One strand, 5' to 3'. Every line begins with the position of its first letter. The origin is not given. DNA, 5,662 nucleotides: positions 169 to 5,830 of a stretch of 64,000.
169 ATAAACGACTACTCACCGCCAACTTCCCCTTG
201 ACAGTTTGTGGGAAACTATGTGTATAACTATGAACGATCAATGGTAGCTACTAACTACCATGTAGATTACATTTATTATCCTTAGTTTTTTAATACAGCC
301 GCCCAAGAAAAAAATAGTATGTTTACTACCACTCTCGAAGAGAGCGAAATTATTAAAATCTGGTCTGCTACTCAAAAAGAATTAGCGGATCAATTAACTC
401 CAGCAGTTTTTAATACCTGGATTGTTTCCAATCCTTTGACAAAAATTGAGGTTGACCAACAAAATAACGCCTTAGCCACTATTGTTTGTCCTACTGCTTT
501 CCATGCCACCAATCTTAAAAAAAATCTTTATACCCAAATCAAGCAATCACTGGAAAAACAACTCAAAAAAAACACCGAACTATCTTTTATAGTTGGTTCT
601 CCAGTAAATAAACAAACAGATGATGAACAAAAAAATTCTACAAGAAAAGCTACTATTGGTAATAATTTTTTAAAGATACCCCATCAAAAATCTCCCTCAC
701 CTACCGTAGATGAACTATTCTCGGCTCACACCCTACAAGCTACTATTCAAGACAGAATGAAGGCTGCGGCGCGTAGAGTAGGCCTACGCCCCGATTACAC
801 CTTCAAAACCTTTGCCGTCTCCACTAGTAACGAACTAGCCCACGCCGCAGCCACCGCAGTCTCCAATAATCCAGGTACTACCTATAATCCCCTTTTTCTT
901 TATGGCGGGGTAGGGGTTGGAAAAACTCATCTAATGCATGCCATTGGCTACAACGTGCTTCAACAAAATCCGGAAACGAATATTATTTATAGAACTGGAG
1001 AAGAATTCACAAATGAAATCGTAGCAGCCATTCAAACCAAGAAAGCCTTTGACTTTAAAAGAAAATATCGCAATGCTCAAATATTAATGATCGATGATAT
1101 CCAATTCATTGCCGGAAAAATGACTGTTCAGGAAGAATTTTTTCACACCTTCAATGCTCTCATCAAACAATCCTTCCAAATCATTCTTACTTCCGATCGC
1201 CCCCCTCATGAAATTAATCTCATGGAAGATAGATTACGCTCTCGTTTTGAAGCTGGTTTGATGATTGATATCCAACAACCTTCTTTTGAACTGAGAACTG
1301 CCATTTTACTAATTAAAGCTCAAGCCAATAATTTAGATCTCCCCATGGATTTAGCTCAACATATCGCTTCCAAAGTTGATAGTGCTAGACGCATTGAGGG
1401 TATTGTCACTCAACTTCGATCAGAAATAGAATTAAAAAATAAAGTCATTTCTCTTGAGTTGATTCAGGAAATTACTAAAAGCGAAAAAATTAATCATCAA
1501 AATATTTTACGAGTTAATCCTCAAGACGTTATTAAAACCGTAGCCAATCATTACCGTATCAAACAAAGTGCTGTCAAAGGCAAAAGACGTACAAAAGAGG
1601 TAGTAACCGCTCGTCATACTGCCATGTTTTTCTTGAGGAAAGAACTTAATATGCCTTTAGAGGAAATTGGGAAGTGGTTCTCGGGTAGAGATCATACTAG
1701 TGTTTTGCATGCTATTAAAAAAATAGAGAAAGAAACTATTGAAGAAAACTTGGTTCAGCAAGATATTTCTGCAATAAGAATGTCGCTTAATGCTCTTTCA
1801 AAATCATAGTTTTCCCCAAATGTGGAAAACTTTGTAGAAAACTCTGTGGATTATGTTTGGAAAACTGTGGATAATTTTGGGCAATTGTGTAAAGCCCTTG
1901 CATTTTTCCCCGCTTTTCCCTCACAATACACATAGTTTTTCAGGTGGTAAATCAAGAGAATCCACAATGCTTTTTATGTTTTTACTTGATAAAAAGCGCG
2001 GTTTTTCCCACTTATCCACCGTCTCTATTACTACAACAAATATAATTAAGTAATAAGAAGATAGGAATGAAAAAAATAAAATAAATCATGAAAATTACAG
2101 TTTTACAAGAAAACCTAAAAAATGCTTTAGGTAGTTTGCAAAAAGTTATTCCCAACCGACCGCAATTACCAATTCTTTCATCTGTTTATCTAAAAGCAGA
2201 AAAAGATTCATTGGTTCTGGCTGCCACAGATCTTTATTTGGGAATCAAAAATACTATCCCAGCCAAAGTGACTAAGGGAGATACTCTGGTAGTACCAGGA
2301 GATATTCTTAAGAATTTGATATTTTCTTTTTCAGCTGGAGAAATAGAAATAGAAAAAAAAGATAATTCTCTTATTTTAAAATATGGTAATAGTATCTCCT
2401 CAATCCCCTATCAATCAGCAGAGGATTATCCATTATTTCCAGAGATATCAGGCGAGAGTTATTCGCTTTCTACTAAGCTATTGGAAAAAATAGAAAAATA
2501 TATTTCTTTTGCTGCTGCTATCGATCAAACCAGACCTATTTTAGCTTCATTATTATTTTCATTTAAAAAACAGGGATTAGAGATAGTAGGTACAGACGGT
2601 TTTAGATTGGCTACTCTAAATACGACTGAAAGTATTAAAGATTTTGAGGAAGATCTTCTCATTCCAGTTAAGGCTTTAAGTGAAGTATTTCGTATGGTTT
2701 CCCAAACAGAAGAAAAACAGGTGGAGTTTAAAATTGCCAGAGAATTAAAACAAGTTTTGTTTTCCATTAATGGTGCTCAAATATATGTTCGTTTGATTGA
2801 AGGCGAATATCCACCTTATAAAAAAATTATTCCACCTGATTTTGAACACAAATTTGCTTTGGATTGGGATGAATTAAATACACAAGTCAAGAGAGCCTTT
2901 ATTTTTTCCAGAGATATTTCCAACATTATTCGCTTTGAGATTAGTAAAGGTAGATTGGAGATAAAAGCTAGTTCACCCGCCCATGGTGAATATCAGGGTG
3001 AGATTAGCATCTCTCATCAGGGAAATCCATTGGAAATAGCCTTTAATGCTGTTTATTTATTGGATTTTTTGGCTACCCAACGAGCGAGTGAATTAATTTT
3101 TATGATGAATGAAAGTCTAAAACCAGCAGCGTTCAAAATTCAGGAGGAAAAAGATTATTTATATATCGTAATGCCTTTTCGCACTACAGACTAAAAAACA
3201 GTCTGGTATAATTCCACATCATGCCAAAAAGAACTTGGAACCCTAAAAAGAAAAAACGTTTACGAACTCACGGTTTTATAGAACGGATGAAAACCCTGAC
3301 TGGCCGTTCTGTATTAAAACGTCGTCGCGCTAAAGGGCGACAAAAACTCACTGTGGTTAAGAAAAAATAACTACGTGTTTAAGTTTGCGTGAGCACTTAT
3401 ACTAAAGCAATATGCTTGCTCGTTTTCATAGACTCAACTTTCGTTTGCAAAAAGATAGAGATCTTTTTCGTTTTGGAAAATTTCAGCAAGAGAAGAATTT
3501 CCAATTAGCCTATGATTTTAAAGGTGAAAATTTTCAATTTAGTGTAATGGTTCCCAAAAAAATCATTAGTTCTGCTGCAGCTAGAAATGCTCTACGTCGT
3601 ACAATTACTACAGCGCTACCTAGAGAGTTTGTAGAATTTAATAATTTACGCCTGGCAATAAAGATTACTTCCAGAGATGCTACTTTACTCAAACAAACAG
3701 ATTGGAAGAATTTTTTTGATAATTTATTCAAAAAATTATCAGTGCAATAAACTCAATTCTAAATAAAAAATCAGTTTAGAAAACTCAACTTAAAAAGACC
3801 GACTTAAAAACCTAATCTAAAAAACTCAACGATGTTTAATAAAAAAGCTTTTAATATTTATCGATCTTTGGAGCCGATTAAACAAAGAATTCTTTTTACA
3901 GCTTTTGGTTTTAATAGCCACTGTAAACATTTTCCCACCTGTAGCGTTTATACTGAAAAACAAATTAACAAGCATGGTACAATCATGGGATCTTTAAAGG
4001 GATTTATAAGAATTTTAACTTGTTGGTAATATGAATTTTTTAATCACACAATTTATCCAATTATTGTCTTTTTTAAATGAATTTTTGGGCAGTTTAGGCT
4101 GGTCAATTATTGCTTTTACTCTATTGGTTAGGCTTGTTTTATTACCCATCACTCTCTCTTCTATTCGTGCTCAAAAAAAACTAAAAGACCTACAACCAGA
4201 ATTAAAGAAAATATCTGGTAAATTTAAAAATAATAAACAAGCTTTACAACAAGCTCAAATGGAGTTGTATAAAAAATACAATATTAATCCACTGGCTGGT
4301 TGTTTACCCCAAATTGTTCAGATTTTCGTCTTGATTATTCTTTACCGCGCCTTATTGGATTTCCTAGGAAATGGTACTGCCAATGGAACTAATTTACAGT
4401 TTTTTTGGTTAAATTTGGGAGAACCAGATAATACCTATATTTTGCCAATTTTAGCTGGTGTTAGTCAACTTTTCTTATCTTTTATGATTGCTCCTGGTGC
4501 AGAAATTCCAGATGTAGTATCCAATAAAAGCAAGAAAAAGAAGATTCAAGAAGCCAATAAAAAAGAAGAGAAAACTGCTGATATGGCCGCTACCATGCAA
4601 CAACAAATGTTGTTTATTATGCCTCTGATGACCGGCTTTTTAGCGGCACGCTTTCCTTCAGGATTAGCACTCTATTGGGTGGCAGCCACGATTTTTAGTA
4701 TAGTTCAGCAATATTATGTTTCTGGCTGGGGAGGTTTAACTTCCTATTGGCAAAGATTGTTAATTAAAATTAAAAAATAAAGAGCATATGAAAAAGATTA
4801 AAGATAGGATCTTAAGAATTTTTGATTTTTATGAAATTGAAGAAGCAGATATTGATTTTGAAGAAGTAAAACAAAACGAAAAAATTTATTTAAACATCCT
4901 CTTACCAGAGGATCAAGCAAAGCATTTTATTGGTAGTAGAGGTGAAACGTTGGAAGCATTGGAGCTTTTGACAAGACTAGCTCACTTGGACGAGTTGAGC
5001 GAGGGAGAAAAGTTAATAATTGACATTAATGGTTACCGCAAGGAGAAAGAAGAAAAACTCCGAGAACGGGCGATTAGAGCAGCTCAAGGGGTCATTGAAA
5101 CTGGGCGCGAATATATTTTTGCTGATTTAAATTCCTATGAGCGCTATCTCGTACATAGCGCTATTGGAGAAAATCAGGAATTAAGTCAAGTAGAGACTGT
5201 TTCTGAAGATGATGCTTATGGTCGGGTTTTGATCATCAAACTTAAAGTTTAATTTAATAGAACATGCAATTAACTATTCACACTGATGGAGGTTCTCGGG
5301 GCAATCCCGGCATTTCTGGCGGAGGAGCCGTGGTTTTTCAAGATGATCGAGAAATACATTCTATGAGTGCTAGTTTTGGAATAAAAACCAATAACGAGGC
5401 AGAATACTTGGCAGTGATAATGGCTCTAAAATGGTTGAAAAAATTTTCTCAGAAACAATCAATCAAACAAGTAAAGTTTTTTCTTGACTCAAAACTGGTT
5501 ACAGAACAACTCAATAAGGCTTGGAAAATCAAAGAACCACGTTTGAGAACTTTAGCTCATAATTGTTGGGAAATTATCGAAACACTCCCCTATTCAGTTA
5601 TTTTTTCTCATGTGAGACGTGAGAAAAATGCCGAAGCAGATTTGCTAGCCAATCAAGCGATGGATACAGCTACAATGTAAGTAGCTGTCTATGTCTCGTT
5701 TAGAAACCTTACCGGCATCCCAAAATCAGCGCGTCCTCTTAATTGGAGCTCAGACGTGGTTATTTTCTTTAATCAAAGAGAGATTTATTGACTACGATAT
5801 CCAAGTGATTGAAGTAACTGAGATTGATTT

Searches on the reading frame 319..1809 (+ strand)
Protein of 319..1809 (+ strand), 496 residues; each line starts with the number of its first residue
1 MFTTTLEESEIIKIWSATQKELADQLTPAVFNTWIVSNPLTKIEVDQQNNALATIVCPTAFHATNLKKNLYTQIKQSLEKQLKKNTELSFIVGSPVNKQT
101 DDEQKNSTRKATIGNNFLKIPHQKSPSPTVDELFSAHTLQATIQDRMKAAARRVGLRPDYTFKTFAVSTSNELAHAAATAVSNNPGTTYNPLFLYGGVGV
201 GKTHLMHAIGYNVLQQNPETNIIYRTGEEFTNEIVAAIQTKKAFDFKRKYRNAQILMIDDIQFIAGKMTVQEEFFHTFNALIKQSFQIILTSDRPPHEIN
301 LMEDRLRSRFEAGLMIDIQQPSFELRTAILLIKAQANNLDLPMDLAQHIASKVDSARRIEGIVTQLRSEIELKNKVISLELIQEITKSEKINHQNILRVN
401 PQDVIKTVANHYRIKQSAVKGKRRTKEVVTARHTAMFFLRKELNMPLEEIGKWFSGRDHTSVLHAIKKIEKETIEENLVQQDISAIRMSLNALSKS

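Call 11: search_protein_families(library=pfam, proteins=[window:319-1809:+], max_evalue=0.01)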
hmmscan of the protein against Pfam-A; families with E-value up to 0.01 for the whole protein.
window:319-1809:+ (496 aa): 10 families
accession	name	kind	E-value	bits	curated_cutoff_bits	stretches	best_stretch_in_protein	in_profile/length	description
PF00308.24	Bac_DnaA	-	3.2e-65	219.7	23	1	156-317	1-162/162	Bacterial DnaA ATPAse domain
PF08299.17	Bac_DnaA_C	-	5.9e-24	84.3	31.5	1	402-469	2-69/69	Bacterial dnaA protein helix-turn-helix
PF01695.23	IstB_IS21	-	3e-07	30.6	24.1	1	191-295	94-195/238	IstB-like ATP binding protein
PF00004.35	AAA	-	5e-07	30.7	21.2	1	193-311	2-124/131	ATPase family associated with various cellular activities (AAA)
PF11638.13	DnaA_N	-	1.6e-06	28.2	24.6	1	14-79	3-64/65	DnaA N-terminal domain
PF03969.22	AFG1_ATPase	-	3.9e-05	23.2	27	1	188-307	60-177/361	AFG1-like ATPase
PF13173.12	AAA_14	-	9e-05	22.9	27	1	190-292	3-97/129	AAA domain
PF07728.20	AAA_5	-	0.00088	19.7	22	0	191-310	1-139/139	AAA domain (dynein-related subfamily)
PF00910.28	RNA_helicase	-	0.002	19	21.5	1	193-281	2-74/105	RNA helicase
PF13401.12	AAA_22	-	0.0022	18.7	27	0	191-290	7-120/130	AAA domain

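Call 55: find_encoding_contigs(protein=window:319-1809:+, flank=10000, max_places=4)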
Protein window:319-1809:+ (496 aa): 24 contigs read that carry it; 2 places shown.
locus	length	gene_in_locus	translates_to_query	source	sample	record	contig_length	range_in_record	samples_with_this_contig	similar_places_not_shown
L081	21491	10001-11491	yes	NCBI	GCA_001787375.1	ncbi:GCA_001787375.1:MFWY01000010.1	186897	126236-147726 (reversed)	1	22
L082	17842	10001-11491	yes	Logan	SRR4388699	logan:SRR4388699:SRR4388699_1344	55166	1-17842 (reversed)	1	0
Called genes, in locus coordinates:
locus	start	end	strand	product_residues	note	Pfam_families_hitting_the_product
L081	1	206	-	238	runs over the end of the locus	-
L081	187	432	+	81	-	-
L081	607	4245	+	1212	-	PF01551:Peptidase_M23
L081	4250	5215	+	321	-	-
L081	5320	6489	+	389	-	PF12666:PrgI (weak), PF13620:CarboxypepD_reg (weak)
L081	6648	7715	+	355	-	PF26593:TraC-like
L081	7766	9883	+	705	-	PF01935:DUF87, PF12846:AAA_10, PF19044:P-loop_TraG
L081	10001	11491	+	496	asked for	PF11638:DnaA_N (weak), PF01695:IstB_IS21 (weak), PF00308:Bac_DnaA, PF00004:AAA (weak), PF08299:Bac_DnaA_C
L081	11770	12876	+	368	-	PF00712:DNA_pol3_beta, PF02767:DNA_pol3_beta_2, PF02768:DNA_pol3_beta_3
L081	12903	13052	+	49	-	PF00468:Ribosomal_L34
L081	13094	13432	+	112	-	PF00825:Ribonuclease_P (weak)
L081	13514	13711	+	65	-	PF01809:YidD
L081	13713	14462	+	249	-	PF02096:60KD_IMP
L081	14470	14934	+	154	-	PF01424:R3H (weak)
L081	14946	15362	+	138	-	PF00075:RNase_H, PF13456:RVT_3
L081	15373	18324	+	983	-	PF13196:DUF4012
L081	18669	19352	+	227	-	PF01386:Ribosomal_L25p, PF14693:Ribosomal_TL5_C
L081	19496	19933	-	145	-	-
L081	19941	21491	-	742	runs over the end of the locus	PF00133:tRNA-synt_1, PF09334:tRNA-synt_1g (weak), PF13603:tRNA-synt_1_2, PF09334:tRNA-synt_1g (weak), PF08264:Anticodon_1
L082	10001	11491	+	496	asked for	PF11638:DnaA_N (weak), PF01695:IstB_IS21 (weak), PF00308:Bac_DnaA, PF00004:AAA (weak), PF08299:Bac_DnaA_C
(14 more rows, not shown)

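Call 58: search_protein_families(library=pfam, proteins=[L081:607-4245:+, L081:4250-5215:+, L081:5320-6489:+, L081:6648-7715:+, L081:7766-9883:+, L081:187-432:+], max_evalue=0.01)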
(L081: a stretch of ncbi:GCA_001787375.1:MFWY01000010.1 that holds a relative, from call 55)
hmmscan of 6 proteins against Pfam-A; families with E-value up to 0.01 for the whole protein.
L081:607-4245:+ (1212 aa): 1 family
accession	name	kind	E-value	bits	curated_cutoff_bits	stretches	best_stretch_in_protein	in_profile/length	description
PF01551.29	Peptidase_M23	-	1.8e-17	63.8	28.7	1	1088-1176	4-91/96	Peptidase family M23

L081:4250-5215:+ (321 aa): 0 families

L081:5320-6489:+ (389 aa): 2 families
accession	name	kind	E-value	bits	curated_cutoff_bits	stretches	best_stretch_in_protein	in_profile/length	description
PF12666.12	PrgI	-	4.5e-08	34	27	1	5-89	1-88/91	PrgI family protein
PF13620.12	CarboxypepD_reg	-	9.6e-06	26.3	32.3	1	309-368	2-60/82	Carboxypeptidase regulatory-like domain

L081:6648-7715:+ (355 aa): 0 families

L081:7766-9883:+ (705 aa): 5 families
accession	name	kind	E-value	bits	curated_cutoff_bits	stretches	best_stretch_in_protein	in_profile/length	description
PF19044.6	P-loop_TraG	-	2.3e-23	82.9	25.8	1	259-564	27-346/413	TraG P-loop domain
PF12846.13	AAA_10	-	1.3e-12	47.9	27.5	1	259-526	19-295/362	AAA-like domain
PF01935.23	DUF87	-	1.5e-08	35.5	23.2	1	263-424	25-176/220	Helicase HerA, central domain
PF03135.19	CagE_TrbE_VirB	-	0.00011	22.7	21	1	140-206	127-196/204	CagE, TrbE, VirB family, component of type IV transporter system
PF00270.35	DEAD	-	0.0092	16.2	26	0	260-300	13-56/167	DEAD/DEAH box helicase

L081:187-432:+ (81 aa): 0 families

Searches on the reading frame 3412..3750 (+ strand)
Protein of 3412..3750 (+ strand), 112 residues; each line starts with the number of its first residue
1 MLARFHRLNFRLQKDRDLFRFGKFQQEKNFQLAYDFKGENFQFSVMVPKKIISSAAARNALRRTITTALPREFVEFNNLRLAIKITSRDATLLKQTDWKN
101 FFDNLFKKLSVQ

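Call 11: search_protein_families(library=pfam, proteins=[window:3412-3750:+], max_evalue=0.01)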
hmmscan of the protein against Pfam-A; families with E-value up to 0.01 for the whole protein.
window:3412-3750:+ (112 aa): 1 family
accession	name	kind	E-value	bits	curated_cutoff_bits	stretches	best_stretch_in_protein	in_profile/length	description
PF00825.24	Ribonuclease_P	-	4.4e-07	30.4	22.3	1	16-109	14-108/109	Ribonuclease P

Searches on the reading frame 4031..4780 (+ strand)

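Call 11: search_protein_families(library=pfam, proteins=[window:4031-4780:+], max_evalue=0.01)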
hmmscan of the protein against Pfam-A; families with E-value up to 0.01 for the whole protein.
window:4031-4780:+ (249 aa): 2 families
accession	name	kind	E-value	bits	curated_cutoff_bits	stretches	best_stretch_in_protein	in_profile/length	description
PF02096.25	60KD_IMP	-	4.5e-50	170.3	35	1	23-230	2-161/163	60Kd inner membrane protein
PF08496.15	Peptidase_S49_N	-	0.00056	20.5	27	0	28-78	13-63/147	Peptidase family S49 N-terminal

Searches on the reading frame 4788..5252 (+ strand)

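Call 11: search_protein_families(library=pfam, proteins=[window:4788-5252:+], max_evalue=0.01)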
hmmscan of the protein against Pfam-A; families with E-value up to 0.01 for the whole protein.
window:4788-5252:+ (154 aa): 3 families
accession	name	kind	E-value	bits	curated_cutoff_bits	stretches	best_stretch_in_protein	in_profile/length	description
PF01424.28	R3H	-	1.4e-06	28.7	26.8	1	90-151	2-59/60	R3H domain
PF13083.13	KH_KhpA-B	-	0.0014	19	32.1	1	19-66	15-62/73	KhpA/KhpB, KH domain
PF21800.4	KH_KRR1_2nd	-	0.0074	16.7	27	0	45-66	23-44/91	KRR1 small subunit processome component, second KH domain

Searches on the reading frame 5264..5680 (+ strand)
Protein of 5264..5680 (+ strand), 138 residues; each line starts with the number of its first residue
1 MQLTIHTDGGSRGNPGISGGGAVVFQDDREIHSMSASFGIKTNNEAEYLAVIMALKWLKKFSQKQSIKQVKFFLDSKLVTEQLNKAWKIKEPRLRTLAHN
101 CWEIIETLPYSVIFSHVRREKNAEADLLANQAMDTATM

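Call 11: search_protein_families(library=pfam, proteins=[window:5264-5680:+], max_evalue=0.01)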
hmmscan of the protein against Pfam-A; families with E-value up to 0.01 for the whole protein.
window:5264-5680:+ (138 aa): 2 families
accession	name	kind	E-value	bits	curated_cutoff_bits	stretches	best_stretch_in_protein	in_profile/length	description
PF13456.12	RVT_3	-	1.9e-17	63.8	21.6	1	7-132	2-123/123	Reverse transcriptase-like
PF00075.30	RNase_H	-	1.6e-13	51.5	25.8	1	2-133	3-140/141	RNase H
